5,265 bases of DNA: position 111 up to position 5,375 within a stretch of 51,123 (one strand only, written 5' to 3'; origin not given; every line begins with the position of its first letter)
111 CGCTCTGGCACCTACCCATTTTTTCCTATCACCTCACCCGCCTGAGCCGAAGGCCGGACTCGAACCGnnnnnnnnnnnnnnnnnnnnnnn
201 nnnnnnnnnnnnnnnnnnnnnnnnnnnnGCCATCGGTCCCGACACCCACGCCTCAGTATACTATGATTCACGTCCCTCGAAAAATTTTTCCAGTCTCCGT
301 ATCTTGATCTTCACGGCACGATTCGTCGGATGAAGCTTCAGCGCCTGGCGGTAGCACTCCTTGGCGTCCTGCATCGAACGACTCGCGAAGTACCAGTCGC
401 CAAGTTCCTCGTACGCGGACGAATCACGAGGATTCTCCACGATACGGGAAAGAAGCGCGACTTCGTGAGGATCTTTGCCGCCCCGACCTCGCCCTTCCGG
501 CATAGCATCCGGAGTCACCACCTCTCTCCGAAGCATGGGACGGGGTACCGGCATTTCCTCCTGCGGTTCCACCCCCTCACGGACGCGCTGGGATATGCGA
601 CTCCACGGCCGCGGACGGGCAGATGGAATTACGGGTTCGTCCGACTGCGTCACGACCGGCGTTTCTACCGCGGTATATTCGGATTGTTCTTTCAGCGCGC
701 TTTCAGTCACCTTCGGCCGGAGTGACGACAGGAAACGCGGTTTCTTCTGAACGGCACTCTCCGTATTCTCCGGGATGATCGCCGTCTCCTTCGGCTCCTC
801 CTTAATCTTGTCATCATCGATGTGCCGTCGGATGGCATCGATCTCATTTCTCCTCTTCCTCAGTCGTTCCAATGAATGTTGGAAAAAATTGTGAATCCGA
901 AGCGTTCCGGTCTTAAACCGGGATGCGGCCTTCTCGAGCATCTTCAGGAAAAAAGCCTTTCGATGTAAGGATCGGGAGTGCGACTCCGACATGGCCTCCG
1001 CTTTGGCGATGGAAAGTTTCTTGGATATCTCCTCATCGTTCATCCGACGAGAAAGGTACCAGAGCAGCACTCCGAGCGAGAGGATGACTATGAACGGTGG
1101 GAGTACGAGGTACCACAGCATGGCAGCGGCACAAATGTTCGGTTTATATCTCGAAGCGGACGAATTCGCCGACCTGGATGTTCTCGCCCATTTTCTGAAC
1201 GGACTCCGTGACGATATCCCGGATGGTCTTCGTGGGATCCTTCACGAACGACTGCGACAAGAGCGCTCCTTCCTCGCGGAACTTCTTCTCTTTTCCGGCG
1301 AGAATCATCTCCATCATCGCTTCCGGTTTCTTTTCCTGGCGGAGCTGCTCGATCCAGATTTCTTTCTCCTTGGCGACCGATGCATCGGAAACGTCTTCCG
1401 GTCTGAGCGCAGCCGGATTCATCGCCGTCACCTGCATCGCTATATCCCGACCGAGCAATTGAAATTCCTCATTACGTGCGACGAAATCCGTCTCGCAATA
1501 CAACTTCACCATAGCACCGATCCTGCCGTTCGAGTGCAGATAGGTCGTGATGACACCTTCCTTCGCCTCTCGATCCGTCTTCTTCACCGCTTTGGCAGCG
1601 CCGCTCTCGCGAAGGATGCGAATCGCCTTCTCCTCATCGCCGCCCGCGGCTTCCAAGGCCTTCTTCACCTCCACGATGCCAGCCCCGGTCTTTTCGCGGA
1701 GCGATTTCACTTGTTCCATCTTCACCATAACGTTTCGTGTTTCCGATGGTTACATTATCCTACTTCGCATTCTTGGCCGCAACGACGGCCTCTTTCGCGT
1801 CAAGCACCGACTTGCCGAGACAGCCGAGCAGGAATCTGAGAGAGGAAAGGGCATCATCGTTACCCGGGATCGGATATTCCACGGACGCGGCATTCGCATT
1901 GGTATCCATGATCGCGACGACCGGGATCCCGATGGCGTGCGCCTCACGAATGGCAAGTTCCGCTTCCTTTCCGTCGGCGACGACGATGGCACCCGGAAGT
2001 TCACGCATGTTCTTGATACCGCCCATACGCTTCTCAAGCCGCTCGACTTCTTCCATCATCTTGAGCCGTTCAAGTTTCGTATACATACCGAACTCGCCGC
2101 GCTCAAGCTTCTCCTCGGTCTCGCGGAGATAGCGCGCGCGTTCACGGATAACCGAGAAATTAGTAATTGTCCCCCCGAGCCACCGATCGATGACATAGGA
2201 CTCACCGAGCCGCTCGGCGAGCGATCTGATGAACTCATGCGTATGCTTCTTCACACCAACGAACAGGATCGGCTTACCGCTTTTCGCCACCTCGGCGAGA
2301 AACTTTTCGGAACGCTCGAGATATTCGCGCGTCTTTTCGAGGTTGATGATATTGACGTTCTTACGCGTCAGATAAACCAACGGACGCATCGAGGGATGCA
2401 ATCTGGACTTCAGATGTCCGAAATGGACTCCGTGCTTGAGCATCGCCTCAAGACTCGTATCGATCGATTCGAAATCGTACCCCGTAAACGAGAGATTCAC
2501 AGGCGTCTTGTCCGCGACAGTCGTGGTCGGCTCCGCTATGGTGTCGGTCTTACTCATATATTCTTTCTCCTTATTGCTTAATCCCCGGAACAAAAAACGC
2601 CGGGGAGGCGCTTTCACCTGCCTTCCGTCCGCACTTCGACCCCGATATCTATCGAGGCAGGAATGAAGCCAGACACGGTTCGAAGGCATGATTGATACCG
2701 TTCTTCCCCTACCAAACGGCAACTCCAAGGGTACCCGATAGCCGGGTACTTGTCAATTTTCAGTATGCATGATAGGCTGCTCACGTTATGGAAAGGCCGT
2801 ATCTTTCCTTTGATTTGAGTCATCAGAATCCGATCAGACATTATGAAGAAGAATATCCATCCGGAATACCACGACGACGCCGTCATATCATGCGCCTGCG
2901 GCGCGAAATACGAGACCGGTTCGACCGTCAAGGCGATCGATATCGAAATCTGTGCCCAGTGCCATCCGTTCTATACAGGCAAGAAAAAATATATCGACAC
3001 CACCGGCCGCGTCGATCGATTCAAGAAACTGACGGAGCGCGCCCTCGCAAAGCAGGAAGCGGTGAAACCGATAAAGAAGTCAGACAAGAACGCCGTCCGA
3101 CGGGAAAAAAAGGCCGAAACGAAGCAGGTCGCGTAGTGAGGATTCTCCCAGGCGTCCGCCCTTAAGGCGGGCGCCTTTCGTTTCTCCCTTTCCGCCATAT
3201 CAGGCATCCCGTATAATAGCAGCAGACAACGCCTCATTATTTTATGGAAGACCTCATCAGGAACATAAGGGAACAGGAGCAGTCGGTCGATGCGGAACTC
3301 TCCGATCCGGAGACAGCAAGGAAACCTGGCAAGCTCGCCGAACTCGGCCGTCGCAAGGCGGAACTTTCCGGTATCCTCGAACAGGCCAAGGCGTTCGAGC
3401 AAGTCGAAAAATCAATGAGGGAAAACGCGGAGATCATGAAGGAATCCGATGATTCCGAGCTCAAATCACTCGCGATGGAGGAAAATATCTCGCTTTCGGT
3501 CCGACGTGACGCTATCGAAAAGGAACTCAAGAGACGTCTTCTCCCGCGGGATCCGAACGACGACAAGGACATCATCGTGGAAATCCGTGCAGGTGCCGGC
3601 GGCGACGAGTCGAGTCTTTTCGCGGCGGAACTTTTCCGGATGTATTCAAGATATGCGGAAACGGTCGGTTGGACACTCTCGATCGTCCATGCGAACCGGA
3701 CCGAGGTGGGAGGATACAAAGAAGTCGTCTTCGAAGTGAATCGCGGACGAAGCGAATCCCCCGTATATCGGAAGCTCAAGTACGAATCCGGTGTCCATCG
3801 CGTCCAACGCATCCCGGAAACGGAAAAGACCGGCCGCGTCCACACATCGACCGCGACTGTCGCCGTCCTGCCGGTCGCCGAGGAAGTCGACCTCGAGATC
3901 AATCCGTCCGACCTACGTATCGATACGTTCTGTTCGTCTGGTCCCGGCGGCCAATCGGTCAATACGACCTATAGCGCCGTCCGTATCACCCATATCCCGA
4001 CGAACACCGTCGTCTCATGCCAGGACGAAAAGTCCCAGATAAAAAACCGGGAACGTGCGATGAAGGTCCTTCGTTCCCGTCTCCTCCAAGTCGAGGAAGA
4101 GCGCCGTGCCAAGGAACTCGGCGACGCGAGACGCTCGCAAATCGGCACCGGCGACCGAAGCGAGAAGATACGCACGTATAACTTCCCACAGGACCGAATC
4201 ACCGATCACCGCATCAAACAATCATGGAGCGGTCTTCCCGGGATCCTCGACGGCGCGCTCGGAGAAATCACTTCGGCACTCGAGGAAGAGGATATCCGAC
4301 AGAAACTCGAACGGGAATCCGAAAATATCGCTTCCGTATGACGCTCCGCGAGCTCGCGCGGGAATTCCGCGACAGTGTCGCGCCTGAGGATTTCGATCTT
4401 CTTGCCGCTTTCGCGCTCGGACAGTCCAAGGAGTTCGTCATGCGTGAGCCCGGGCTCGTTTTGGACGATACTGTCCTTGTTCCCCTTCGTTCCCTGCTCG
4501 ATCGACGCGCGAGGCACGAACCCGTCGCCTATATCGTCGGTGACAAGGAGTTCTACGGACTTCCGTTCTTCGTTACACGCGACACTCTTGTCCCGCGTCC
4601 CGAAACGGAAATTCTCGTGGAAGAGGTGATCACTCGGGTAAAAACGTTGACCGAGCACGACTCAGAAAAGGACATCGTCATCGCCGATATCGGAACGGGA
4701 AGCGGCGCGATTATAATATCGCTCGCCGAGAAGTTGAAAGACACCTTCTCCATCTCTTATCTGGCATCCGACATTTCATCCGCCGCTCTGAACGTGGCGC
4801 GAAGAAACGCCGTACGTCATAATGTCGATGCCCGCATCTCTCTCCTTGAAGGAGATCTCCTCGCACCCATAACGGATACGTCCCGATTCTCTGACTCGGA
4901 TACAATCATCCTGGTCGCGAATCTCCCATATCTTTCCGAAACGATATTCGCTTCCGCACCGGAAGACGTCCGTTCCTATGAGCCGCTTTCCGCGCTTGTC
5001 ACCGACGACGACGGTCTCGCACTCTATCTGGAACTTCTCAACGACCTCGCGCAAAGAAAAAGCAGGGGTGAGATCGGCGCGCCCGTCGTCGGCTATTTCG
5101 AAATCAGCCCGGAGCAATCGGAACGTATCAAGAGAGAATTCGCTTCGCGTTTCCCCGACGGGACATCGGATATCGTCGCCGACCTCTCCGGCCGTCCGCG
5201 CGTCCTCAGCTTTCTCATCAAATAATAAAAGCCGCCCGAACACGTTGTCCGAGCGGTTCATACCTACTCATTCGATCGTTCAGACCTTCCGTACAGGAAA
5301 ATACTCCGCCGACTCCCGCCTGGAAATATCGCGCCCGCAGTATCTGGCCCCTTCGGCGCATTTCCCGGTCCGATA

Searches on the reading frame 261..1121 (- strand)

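Call 22: search_protein_families(library=pfam, proteins=[window:261-1121:-], max_evalue=0.001)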
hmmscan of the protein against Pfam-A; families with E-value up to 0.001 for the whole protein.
window:261-1121:- (286 aa): 2 families
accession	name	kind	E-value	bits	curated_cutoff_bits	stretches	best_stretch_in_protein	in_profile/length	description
PF07719.23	TPR_2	-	2.2e-05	24.7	27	1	236-267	3-34/34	Tetratricopeptide repeat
PF23914.1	TPR_CcmH_CycH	-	0.00088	19.6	42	0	221-273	37-89/158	Cytochrome c-type biogenesis protein H TPR domain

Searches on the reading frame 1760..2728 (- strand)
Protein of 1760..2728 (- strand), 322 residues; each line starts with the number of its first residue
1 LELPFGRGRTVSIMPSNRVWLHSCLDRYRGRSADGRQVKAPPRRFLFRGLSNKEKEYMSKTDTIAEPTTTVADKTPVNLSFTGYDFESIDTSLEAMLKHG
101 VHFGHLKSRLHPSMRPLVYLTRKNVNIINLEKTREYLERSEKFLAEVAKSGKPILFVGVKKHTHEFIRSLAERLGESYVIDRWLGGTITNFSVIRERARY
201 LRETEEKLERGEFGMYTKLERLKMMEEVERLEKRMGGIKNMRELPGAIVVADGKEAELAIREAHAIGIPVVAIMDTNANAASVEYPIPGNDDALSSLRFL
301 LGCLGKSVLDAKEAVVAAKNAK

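Call 22: search_protein_families(library=pfam, proteins=[window:1760-2728:-], max_evalue=0.001)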
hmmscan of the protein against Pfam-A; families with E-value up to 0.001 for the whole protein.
window:1760-2728:- (322 aa): 1 family
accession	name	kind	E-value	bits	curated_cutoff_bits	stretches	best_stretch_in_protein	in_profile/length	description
PF00318.25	Ribosomal_S2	-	2.3e-70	236.7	26.1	1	96-310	1-215/216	Ribosomal protein S2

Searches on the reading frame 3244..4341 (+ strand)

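Call 22: search_protein_families(library=pfam, proteins=[window:3244-4341:+], max_evalue=0.001)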
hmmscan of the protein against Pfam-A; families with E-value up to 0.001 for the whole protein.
window:3244-4341:+ (365 aa): 3 families
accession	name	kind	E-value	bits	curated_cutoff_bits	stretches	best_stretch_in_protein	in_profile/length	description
PF03462.23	PCRF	-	9.6e-64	215.2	24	1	9-206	2-194/194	PCRF domain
PF00472.26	RF-1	-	6e-43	145.9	35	1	213-323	1-116/116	RF-1 domain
PF16326.10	ABC_tran_CTD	-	0.00066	20.3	32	1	2-48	14-60/69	ABC transporter C-terminal domain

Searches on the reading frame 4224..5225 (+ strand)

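Call 22: search_protein_families(library=pfam, proteins=[window:4224-5225:+], max_evalue=0.001)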
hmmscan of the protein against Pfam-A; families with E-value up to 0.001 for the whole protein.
window:4224-5225:+ (333 aa): 8 families
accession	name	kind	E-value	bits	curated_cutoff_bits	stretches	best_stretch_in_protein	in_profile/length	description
PF17827.6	PrmC_N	-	1.1e-09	39.1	23.4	1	42-106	4-71/71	PrmC N-terminal domain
PF13847.12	Methyltransf_31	-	4.5e-07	30.1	27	1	148-229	2-79/145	Methyltransferase domain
PF13649.12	Methyltransf_25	-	6.6e-07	30.4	27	1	153-238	1-78/97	Methyltransferase domain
PF05175.20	MTS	-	5.9e-06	26.5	23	1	149-219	31-97/170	Methyltransferase small domain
PF06325.19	PrmA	-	1.6e-05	25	22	1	140-214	153-223/296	Ribosomal protein L11 methyltransferase (PrmA)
PF08242.18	Methyltransf_12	-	0.00013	23.1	30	1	155-237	2-78/98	Methyltransferase domain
PF12847.13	Methyltransf_18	-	0.00015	22.3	27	1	138-219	4-81/151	Methyltransferase domain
PF02384.22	N6_Mtase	-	0.00022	21.1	20.4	1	140-239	42-138/311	N-6 DNA Methylase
